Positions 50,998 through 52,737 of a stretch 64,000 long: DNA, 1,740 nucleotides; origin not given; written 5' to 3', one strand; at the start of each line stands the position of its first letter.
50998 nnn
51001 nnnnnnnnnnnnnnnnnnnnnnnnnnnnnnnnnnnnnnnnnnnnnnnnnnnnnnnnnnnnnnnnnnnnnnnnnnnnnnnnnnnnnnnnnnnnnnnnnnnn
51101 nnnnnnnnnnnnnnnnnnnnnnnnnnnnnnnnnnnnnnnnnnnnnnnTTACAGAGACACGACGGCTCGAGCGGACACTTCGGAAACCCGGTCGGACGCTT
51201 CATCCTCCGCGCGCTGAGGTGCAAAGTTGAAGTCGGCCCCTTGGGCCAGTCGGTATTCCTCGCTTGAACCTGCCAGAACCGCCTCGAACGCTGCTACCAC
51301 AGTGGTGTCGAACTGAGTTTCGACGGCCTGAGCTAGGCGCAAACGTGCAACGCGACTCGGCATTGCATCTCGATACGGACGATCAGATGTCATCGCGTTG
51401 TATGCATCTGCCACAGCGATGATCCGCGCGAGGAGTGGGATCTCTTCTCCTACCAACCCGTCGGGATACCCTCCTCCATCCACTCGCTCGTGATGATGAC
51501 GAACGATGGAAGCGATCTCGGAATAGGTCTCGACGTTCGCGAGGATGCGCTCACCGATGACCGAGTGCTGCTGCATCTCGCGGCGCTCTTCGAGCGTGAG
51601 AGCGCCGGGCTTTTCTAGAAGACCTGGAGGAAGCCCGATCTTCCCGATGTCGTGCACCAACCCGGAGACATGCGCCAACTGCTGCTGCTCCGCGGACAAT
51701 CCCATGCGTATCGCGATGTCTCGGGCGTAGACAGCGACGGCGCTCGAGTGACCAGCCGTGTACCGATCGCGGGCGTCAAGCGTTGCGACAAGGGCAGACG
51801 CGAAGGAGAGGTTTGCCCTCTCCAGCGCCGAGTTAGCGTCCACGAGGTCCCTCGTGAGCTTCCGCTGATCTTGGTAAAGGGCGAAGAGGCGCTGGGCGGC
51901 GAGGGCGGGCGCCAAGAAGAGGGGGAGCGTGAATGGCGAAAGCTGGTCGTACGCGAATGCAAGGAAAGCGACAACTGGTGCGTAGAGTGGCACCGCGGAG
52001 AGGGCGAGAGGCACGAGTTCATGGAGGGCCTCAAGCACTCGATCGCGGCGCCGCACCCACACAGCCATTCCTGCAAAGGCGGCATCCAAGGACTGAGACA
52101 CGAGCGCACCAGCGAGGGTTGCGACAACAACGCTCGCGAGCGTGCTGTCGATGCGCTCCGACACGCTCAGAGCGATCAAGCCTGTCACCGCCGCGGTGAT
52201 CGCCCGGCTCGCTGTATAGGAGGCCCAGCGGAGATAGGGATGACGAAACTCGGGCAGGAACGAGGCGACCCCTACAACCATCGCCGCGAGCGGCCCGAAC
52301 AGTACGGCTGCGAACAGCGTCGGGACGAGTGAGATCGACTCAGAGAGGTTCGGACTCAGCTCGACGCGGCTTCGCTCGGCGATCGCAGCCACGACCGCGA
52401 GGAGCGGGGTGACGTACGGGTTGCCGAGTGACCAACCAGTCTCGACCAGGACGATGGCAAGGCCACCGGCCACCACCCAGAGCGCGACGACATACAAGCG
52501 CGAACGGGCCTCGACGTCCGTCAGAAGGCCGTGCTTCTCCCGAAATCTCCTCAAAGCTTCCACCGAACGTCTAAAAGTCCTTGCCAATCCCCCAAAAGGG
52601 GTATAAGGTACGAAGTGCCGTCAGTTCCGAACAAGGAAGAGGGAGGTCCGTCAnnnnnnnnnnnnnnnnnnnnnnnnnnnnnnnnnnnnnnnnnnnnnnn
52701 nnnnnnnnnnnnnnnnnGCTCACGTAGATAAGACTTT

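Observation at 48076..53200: Low-GC segment of about 5 kb containing only regulators: LuxR solo, LAL/STAND ATPase, membrane HD-GYP, mini-gene and second LuxR solo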

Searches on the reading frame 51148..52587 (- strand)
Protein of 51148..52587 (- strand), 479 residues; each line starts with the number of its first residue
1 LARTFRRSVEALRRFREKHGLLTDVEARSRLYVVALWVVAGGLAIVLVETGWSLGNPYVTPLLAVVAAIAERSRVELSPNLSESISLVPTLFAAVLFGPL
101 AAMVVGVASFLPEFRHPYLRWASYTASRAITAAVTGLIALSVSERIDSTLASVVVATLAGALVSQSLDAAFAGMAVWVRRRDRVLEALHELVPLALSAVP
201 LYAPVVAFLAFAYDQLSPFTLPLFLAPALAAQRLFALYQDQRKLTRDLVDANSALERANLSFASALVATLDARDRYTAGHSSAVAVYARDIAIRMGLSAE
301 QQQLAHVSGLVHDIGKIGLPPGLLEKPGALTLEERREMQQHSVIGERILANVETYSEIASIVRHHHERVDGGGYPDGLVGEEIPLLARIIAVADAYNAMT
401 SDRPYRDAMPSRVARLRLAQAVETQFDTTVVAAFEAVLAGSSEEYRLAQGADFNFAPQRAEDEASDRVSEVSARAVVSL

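Call 5: search_protein_families(library=pfam, proteins=[window:51148-52587:-], max_evalue=0.01)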
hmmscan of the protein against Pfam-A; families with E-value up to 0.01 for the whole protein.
window:51148-52587:- (479 aa): 4 families
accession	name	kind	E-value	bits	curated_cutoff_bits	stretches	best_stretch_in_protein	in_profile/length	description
PF13487.12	HD_5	-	5.3e-37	127.6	27.2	1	269-430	6-170/170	HD domain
PF01966.28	HD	-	3.8e-21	76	22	1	278-399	2-116/116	HD domain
PF07155.17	ECF-ribofla_trS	-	1.8e-06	28.5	26.7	1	64-158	15-116/172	ECF-type riboflavin transporter, S component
PF08668.18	HDOD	-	5.8e-06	26.4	22.9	1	276-346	94-162/196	HDOD domain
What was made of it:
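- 51148..52587 (-): Membrane HD-GYP phosphodiesterase. The 471-aa form starts at GTG 52563 and the longest ORF at TTG 52587. The ECF-S-component-like 6-TM domain is at about 51943-52515. The HD-GYP catalytic domain is at about 51253-51843. The 3' end overlaps LAL by 70 nt. HD_5 5e-37 and ECF-ribofla_trS (call 5).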

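Call 6: search_protein_families(library=ncbifam, proteins=[window:51148-52587:-], max_evalue=0.01)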
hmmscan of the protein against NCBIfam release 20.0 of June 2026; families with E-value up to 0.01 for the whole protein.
window:51148-52587:- (479 aa): 7 families
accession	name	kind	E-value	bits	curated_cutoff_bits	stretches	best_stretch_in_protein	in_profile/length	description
NF053512.1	nitric_RR_NosR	exception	5.7e-42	144.2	400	1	244-445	159-361/422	response regulator c-di-GMP phosphodiesterase, NosR family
TIGR00277.1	HDIG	domain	1e-06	28.5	27.6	1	278-367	6-83/84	HDIG domain-containing metalloprotein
TIGR04518.1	ECF_S_folT_fam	subfamily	2.7e-05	24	60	1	61-167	11-122/163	folate family ECF transporter S component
NF045665.1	NTPtran_DVU1551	equivalog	0.0002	20.5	315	0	258-316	199-259/359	DVU_1551 family NTP transferase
TIGR01596.1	cas3_HD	equivalog_domain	0.0012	19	43.45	1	280-318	4-46/178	CRISPR-associated endonuclease Cas3''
TIGR02621.3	cas3_GSU0051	exception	0.0013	17.6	400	1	278-316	672-710/854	type I-G CRISPR-associated helicase/endonuclease Cas3g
NF005519.0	PRK07152.1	equivalog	0.0053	15.7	315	1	270-394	193-304/361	nicotinate-nucleotide adenylyltransferase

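Call 13: find_homologous_proteins(query=window:51148-52587:-)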
Query window:51148-52587:- (479 aa): 8000 proteins with E <= 0.001 among 8000 candidates; the best 120 are listed.
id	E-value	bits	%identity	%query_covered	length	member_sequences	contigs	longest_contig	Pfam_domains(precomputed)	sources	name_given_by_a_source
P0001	6.9e-292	986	100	98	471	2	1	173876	PF08668.19,PF13487.13,PF01966.29,PF07155.18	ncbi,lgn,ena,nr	ncbi:MAG TPA: HD domain-containing phosphohydrolase [Gaiellaceae bacterium]|nr:HD domain-containing 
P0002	3.8e-228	776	84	93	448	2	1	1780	PF08668.19,PF13487.13,PF01966.29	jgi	jgi:HD-GYP domain-containing protein (c-di-GMP phosphodiesterase class II)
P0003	1.3e-214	731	78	96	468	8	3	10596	PF08668.19,PF13487.13,PF01966.29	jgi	jgi:putative nucleotidyltransferase with HDIG domain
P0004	2.8e-204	697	76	92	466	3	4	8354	PF08668.19,PF13487.13,PF01966.29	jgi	jgi:putative nucleotidyltransferase with HDIG domain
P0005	3.4e-200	684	79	85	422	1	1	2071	PF08668.19,PF13487.13,PF01966.29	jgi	jgi:putative nucleotidyltransferase with HDIG domain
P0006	9.1e-199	679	75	91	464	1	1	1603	PF13487.13,PF01966.29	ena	-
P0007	1.3e-198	679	74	91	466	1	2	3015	PF08668.19,PF13487.13,PF01966.29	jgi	jgi:putative nucleotidyltransferase with HDIG domain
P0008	1.3e-198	679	75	90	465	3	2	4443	PF08668.19,PF13487.13,PF01966.29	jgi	jgi:putative nucleotidyltransferase with HDIG domain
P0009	2.0e-198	678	75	90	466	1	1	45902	PF08668.19,PF13487.13,PF01966.29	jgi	jgi:putative nucleotidyltransferase with HDIG domain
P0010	2.5e-198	678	75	91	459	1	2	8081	PF08668.19,PF13487.13,PF01966.29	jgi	jgi:HD-GYP domain-containing protein (c-di-GMP phosphodiesterase class II)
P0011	2.4e-196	671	72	94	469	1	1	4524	PF08668.19,PF13487.13,PF01966.29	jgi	jgi:putative nucleotidyltransferase with HDIG domain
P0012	1.0e-195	669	69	98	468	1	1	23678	PF08668.19,PF13487.13,PF01966.29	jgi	jgi:putative nucleotidyltransferase with HDIG domain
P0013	4.8e-195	667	74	91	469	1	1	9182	PF08668.19,PF13487.13,PF01966.29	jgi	jgi:putative nucleotidyltransferase with HDIG domain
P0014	7.0e-195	666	74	91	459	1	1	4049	PF13487.13,PF01966.29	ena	-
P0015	7.4e-195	666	74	90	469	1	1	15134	PF08668.19,PF13487.13,PF01966.29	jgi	jgi:putative nucleotidyltransferase with HDIG domain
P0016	1.9e-194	665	72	92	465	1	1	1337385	PF08668.19,PF13487.13,PF01966.29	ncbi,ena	-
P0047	9.4e-186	636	68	95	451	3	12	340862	PF08668.19,PF13487.13,PF01966.29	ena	-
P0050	1.3e-184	632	72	90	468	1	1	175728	PF20972.3,PF08668.19,PF13487.13,PF01966.29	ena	-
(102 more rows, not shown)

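Call 14: find_encoding_contigs(protein=P0016, flank=8000, max_places=2)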
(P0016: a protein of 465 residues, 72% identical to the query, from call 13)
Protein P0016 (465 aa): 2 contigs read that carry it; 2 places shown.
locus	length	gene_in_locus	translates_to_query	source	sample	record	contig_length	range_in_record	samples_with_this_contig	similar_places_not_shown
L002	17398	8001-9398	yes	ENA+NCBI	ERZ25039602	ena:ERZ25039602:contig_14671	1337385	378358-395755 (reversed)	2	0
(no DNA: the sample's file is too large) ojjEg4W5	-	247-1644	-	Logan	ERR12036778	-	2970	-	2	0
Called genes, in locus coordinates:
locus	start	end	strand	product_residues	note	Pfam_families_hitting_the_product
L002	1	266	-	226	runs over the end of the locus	-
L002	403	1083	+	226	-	-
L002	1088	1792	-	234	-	PF00850:Hist_deacetyl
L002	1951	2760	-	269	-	PF02739:5_3_exonuc_N, PF01367:5_3_exonuc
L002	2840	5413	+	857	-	PF01751:Toprim, PF01131:Topoisom_bac, PF13368:Toprim_C_rpt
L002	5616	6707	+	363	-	PF00140:Sigma70_r1_2, PF04542:Sigma70_r2, PF04539:Sigma70_r3, PF04545:Sigma70_r4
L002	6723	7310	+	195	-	PF13302:Acetyltransf_3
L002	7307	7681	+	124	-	PF00196:GerE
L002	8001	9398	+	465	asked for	PF08668:HDOD (weak), PF13487:HD_5, PF01966:HD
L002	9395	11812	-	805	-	PF13401:AAA_22 (faint), PF08281:Sigma70_r4_2 (faint), PF25873:WHD_MalT (weak), PF00196:GerE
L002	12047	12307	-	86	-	PF00196:GerE, PF08281:Sigma70_r4_2 (weak)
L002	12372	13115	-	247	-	PF01557:FAA_hydrolase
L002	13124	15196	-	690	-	PF09844:DUF2071, PF01545:Cation_efflux, PF16916:ZT_dimer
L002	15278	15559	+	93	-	-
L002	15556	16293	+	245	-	PF00106:adh_short, PF01370:Epimerase (weak), PF08659:KR, PF13561:adh_short_C2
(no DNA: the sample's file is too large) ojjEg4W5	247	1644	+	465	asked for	PF08668:HDOD (weak), PF13487:HD_5, PF01966:HD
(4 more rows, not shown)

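Call 15: find_encoding_contigs(protein=P0047, flank=8000, max_places=2)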
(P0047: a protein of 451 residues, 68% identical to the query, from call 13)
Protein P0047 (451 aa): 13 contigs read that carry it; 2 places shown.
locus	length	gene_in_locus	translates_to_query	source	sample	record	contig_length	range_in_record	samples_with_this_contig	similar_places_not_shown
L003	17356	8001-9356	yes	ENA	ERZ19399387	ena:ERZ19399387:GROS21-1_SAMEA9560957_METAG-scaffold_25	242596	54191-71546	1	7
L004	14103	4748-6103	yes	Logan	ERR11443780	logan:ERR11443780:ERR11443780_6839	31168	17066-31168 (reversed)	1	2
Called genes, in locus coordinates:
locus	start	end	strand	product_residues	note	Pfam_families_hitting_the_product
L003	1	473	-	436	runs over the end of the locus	PF00324:AA_permease, PF13520:AA_permease_2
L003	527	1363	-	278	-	PF00850:Hist_deacetyl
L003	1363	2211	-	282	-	PF02739:5_3_exonuc_N, PF01367:5_3_exonuc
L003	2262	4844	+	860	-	PF01751:Toprim, PF01131:Topoisom_bac, PF13368:Toprim_C_rpt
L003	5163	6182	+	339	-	PF00140:Sigma70_r1_2, PF04542:Sigma70_r2, PF04539:Sigma70_r3, PF04545:Sigma70_r4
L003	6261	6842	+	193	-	PF13302:Acetyltransf_3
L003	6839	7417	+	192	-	PF08239:SH3_3 (weak), PF18348:SH3_16, PF00877:NLPC_P60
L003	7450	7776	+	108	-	PF00196:GerE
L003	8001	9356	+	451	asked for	PF08668:HDOD (weak), PF13487:HD_5, PF01966:HD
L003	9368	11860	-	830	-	PF13191:AAA_16 (weak), PF13401:AAA_22 (weak), PF00196:GerE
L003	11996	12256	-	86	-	PF00196:GerE, PF08281:Sigma70_r4_2 (weak)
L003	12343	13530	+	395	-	PF00155:Aminotran_1_2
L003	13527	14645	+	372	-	PF13439:Glyco_transf_4, PF13477:Glyco_trans_4_2 (faint), PF13579:Glyco_trans_4_4, PF20706:GT4-conflict, PF00534:Glycos_transf_1, PF13692:Glyco_trans_1_4, PF13524:Glyco_trans_1_2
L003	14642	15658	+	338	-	PF03706:LPG_synthase_TM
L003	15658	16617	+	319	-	PF02595:Gly_kinase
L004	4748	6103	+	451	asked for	PF08668:HDOD (weak), PF13487:HD_5, PF01966:HD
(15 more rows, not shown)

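Call 16: find_encoding_contigs(protein=P0050, flank=8000, max_places=2)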
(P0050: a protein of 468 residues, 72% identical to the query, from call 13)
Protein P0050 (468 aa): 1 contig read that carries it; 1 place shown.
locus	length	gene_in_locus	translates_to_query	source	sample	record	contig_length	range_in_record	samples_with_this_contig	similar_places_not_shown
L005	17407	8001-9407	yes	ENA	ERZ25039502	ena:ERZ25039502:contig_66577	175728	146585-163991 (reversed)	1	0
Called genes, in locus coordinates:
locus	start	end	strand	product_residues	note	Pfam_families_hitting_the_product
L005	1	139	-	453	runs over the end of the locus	PF07730:HisKA_3, PF02518:HATPase_c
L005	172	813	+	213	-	PF00072:Response_reg, PF00196:GerE, PF04545:Sigma70_r4 (faint), PF08281:Sigma70_r4_2 (faint), PF13384:HTH_23 (faint)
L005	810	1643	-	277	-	PF00850:Hist_deacetyl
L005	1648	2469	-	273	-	PF02739:5_3_exonuc_N, PF01367:5_3_exonuc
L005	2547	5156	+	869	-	PF01751:Toprim, PF01131:Topoisom_bac, PF13368:Toprim_C_rpt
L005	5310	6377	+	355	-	PF00140:Sigma70_r1_2, PF04542:Sigma70_r2, PF04539:Sigma70_r3, PF04545:Sigma70_r4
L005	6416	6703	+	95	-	-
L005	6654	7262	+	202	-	PF13302:Acetyltransf_3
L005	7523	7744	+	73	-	PF00196:GerE, PF04545:Sigma70_r4 (faint)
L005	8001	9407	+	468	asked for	PF20972:MASE9 (weak), PF08668:HDOD (weak), PF13487:HD_5, PF01966:HD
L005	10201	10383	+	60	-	-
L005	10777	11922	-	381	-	PF13191:AAA_16 (weak), PF13401:AAA_22 (faint)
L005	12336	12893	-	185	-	PF01725:Ham1p_like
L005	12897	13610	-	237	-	PF01138:RNase_PH, PF03725:RNase_PH_C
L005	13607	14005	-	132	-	PF01177:Asp_Glu_race (weak)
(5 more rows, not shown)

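Call 17: find_encoding_contigs(protein=P0009, flank=8000, max_places=2)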
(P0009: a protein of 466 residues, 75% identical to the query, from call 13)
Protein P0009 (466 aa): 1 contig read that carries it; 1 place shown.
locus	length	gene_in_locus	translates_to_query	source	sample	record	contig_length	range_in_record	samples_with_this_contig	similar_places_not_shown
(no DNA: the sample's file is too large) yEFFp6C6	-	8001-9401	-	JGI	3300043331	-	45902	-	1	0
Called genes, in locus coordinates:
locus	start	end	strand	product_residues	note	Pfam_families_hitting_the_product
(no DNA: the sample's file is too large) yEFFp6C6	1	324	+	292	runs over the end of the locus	PF01008:IF-2B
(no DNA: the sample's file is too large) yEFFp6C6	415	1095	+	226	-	-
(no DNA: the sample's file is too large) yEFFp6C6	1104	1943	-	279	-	PF00850:Hist_deacetyl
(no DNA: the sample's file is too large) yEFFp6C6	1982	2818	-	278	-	PF02739:5_3_exonuc_N, PF01367:5_3_exonuc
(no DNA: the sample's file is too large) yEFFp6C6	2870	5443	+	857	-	PF01751:Toprim, PF01131:Topoisom_bac, PF13368:Toprim_C_rpt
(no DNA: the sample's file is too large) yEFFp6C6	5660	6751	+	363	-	PF00140:Sigma70_r1_2, PF04542:Sigma70_r2, PF04539:Sigma70_r3, PF04545:Sigma70_r4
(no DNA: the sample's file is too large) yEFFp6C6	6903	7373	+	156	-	PF13302:Acetyltransf_3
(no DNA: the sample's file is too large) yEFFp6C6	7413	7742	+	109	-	PF00196:GerE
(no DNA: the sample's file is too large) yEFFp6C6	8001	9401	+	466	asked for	PF08668:HDOD (weak), PF13487:HD_5, PF01966:HD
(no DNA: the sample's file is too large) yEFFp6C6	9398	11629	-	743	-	PF25873:WHD_MalT (weak), PF00196:GerE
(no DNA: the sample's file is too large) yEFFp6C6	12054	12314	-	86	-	PF00196:GerE, PF08281:Sigma70_r4_2 (weak), PF13384:HTH_23 (faint)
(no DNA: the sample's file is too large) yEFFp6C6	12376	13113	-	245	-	PF01557:FAA_hydrolase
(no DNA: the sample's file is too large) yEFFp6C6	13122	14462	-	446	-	PF01545:Cation_efflux, PF16916:ZT_dimer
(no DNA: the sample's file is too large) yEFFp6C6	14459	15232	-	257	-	PF09844:DUF2071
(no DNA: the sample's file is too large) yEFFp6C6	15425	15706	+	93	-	-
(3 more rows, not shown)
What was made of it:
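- On LAL / MalT-type STAND regulator: Orthologues carry weak WHD_MalT hits (calls 14, 17).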

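Call 23: find_related_loci(query=window:51148-52563:-, collection=genome_contigs, flank=10000)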
Query window:51148-52563:- (471 aa) in genome_contigs; peptide patterns used: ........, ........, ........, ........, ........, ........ (x = any residue, [..] = any of these).
478 stretches matched a pattern; 118 encode a relative of the query (tblastn E <= 1e-3); the best 80 are kept; 80 distinct loci.
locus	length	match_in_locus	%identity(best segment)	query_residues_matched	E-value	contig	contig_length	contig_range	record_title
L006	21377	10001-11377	63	1-467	3e-177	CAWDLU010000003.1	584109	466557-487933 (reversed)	MAG: uncultured Actinomycetes bacterium isolate MFD04944.bin.2.128 genome assembly, contig: contig_41686, whole genome s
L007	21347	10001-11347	62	14-463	4e-171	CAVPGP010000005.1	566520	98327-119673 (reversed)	MAG: uncultured Actinomycetes bacterium isolate MFD10007.bin.1.230 genome assembly, contig: contig_47246, whole genome s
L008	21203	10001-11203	68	47-445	5e-169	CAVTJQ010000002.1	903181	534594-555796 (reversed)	MAG: uncultured Gaiellaceae bacterium isolate MFD05747.bin.2.127 genome assembly, contig: contig_11659, whole genome sho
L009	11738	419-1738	63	24-449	1e-167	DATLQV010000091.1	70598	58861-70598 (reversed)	MAG TPA_asm: Gaiellaceae bacterium isolate SMAG_U13887 k141_536736, whole genome shotgun sequence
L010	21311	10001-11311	62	20-450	3e-163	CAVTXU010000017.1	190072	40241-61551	MAG: uncultured Actinomycetes bacterium isolate MFD06714.bin.3.60 genome assembly, contig: contig_77542, whole genome sh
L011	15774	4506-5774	63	34-455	2e-163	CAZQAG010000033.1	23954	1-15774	MAG TPA_asm: uncultured Gaiellales bacterium isolate SRP136066_co1_91 genome assembly, contig: NODE_1865_length_23954_co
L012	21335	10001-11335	61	23-454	5e-163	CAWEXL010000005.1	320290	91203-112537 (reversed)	MAG: uncultured Thermoleophilia bacterium isolate MFD09671.bin.2.127 genome assembly, contig: contig_31384, whole genome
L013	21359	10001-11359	60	14-467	5e-159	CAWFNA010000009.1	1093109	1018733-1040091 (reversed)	MAG: uncultured Actinomycetes bacterium isolate MFD03975.bin.2.249 genome assembly, contig: contig_6662, whole genome sh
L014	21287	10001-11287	60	24-452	2e-158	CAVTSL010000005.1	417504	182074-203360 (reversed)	MAG: uncultured Actinomycetes bacterium isolate MFD09267.bin.2.236 genome assembly, contig: contig_14014, whole genome s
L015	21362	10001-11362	59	1-453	2e-156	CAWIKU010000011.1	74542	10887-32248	MAG: uncultured Actinomycetes bacterium isolate MFD04967.bin.1.206 genome assembly, contig: contig_48604, whole genome s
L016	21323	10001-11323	61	7-447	1e-155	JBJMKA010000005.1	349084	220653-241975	MAG: Gaiellaceae bacterium isolate H2_18_all_fractions_metab_84_68_115 k255_807868, whole genome shotgun sequence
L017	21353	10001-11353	59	1-455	4e-155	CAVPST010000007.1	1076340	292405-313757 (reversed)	MAG: uncultured Thermoleophilia bacterium isolate MFD00031.bin.2.92 genome assembly, contig: contig_8954, whole genome s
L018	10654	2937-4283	59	7-455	3e-154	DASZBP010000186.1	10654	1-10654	MAG TPA_asm: Gaiellaceae bacterium isolate SMAG_U6418 k141_23257, whole genome shotgun sequence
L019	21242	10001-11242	63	34-451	2e-153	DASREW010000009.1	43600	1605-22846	MAG TPA_asm: Gaiellaceae bacterium isolate SMAG_U10016 k141_360090, whole genome shotgun sequence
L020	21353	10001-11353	59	1-455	1e-153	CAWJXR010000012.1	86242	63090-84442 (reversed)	MAG: uncultured Thermoleophilia bacterium isolate MFD03975.bin.2.138 genome assembly, contig: contig_180759, whole genom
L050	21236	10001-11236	59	40-452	4e-145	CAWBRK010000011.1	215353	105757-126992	MAG: uncultured Actinomycetes bacterium isolate MFD00392.bin.2.353 genome assembly, contig: contig_57761, whole genome s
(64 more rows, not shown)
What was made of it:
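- Many loci sit inside contigs of 0.1-2.4 Mb (call 23).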

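Call 38: search_protein_families(library=padloc, proteins=[window:51148-52587:-], max_evalue=0.01)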
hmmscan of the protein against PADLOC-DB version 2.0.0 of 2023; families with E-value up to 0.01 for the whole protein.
window:51148-52587:- (479 aa): 5 families
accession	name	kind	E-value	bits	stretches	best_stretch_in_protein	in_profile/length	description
PDLC01254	Cas3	-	3.5e-05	22.1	1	278-370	10-92/164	CAS-I; effector_G3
PDLC01765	Cas3c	-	8e-05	19.7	1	273-370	19-97/612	-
PDLC00940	Cas3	-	0.00031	19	1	280-318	4-46/178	CRISPR-associated endonuclease Cas3-HD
PDLC01769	Cas3g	-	0.00048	16.9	1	277-316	659-698/836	-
PDLC01293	Cas10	-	0.0066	13.4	1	307-404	3-79/577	CAS-III; effector_LS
